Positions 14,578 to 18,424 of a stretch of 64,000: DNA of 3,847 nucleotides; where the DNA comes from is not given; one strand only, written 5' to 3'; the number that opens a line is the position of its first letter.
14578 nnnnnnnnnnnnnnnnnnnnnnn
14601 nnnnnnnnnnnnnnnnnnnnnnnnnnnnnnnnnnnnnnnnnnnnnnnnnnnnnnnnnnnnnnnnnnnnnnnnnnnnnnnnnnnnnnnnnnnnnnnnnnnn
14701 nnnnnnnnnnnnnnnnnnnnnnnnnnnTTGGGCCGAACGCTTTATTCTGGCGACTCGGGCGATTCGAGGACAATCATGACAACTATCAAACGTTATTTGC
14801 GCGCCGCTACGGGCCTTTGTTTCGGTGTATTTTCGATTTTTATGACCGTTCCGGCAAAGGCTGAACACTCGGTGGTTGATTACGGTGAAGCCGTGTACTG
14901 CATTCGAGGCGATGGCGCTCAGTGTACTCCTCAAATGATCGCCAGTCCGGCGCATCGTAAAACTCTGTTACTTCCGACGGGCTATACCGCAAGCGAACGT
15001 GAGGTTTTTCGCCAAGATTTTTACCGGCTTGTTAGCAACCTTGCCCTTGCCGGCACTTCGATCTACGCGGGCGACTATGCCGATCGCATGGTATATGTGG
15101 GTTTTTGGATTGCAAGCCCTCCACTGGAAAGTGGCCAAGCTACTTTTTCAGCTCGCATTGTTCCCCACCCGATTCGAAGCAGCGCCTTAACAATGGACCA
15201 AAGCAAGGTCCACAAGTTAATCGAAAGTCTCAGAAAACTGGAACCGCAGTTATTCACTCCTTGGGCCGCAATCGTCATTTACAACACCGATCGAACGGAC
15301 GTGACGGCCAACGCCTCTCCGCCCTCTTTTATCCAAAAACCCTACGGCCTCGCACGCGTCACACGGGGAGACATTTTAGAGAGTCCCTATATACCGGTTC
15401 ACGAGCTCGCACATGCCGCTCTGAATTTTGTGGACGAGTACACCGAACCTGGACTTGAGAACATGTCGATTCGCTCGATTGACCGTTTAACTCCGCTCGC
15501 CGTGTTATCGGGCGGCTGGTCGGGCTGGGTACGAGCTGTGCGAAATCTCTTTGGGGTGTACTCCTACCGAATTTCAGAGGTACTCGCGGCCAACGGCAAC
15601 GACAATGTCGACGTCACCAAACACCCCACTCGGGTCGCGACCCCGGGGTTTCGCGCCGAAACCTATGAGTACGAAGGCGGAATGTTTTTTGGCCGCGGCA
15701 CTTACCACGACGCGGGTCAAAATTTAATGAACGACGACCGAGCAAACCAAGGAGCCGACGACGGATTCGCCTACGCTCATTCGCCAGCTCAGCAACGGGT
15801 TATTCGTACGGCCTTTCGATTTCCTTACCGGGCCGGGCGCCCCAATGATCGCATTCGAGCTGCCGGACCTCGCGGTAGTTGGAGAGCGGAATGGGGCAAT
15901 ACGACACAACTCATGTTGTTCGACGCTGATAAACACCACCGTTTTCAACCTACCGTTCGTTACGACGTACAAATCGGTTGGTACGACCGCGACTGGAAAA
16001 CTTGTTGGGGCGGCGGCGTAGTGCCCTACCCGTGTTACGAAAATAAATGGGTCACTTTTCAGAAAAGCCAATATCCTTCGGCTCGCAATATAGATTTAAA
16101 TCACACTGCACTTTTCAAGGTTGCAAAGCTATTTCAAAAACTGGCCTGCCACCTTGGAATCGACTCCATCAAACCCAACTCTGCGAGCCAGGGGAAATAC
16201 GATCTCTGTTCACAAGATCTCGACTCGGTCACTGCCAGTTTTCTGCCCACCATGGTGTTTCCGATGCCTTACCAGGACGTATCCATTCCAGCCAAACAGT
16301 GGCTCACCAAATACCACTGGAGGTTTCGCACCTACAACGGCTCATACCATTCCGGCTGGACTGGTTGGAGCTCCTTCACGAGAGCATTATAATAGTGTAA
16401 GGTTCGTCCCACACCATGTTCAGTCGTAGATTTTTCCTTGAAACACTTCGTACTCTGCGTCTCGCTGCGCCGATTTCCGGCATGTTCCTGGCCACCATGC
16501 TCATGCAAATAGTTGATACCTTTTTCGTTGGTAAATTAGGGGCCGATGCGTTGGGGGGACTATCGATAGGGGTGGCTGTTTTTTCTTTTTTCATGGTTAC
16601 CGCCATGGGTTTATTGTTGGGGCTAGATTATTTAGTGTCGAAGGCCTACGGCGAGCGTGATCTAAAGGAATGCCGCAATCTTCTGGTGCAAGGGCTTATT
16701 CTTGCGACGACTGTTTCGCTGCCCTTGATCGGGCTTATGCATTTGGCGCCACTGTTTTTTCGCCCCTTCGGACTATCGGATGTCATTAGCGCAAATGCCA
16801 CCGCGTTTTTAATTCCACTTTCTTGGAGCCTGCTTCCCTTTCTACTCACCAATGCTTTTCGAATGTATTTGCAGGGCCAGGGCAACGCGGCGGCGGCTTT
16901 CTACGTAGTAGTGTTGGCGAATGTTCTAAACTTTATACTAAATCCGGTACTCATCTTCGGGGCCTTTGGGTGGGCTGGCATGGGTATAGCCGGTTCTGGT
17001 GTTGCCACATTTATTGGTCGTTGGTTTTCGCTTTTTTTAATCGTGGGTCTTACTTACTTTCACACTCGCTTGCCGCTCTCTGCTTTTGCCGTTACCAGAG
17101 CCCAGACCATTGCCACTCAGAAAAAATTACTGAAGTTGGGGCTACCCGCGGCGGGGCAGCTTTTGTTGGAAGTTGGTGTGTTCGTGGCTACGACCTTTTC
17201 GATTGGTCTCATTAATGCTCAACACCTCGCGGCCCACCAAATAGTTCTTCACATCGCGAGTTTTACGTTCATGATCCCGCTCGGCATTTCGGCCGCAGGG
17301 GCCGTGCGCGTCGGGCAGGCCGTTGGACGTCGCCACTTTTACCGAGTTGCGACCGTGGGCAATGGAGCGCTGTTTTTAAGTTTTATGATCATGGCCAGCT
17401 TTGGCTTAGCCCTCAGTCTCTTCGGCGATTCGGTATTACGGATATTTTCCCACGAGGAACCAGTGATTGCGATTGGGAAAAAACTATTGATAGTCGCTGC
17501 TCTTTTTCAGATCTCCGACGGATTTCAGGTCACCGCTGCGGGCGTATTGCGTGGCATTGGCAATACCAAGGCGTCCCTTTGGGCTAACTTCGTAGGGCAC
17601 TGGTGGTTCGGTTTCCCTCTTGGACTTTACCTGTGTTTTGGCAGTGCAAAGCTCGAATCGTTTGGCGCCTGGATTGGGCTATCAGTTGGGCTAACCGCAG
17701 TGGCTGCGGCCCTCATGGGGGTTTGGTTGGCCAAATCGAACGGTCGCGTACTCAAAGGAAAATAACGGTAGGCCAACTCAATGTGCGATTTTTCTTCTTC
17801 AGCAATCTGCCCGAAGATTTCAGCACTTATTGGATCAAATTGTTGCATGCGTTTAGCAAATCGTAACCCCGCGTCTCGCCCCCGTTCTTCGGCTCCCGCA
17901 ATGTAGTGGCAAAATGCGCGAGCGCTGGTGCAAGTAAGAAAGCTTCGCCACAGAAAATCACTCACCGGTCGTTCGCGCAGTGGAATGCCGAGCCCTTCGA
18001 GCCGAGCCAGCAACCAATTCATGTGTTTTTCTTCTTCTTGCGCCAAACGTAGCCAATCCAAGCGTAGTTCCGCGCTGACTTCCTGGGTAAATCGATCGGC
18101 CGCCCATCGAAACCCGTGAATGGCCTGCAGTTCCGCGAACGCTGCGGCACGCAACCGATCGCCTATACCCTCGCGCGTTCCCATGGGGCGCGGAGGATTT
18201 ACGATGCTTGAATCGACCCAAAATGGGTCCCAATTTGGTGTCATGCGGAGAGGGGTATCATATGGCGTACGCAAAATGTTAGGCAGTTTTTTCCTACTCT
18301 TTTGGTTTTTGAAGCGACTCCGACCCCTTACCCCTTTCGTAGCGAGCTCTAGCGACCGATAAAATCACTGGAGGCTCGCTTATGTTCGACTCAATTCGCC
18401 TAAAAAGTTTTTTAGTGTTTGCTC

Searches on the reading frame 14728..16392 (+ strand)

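Call 35: search_protein_families(library=pfam, proteins=[window:14728-16392:+], max_evalue=0.01)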
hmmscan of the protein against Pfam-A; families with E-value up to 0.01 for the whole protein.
window:14728-16392:+ (554 aa): 1 family
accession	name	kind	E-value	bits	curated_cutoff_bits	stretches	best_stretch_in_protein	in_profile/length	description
PF09471.16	Peptidase_M64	-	0.0047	16.6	26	0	80-240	16-163/302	IgA Peptidase M64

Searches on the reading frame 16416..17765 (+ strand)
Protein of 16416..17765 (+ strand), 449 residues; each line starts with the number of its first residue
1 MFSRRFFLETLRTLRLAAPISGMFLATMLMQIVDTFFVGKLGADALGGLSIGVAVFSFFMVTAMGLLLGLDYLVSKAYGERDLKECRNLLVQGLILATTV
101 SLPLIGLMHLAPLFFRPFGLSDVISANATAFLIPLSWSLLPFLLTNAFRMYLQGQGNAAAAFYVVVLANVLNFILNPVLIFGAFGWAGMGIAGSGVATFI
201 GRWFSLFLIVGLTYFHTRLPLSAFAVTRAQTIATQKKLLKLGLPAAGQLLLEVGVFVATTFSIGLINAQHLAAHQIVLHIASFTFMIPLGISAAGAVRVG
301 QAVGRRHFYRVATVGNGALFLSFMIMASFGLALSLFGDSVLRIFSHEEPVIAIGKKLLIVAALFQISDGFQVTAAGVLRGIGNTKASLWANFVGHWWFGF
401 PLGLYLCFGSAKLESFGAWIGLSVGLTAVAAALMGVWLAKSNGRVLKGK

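Call 35: search_protein_families(library=pfam, proteins=[window:16416-17765:+], max_evalue=0.01)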
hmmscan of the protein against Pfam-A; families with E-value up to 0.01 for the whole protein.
window:16416-17765:+ (449 aa): 1 family
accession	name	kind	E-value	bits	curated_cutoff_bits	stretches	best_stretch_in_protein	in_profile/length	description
PF01554.23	MatE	-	1.2e-58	197.8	24.9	2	19-178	1-161/161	MatE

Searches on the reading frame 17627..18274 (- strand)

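Call 35: search_protein_families(library=pfam, proteins=[window:17627-18274:-], max_evalue=0.01)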
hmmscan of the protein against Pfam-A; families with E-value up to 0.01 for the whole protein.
window:17627-18274:- (215 aa): 2 families
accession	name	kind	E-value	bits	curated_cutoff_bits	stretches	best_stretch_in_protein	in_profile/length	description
PF04305.20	DUF455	-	3.6e-17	63.2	34.3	1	20-173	46-201/247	Protein of unknown function (DUF455)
PF02915.23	Rubrerythrin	-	3.1e-06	28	22.8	1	41-168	3-133/137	Rubrerythrin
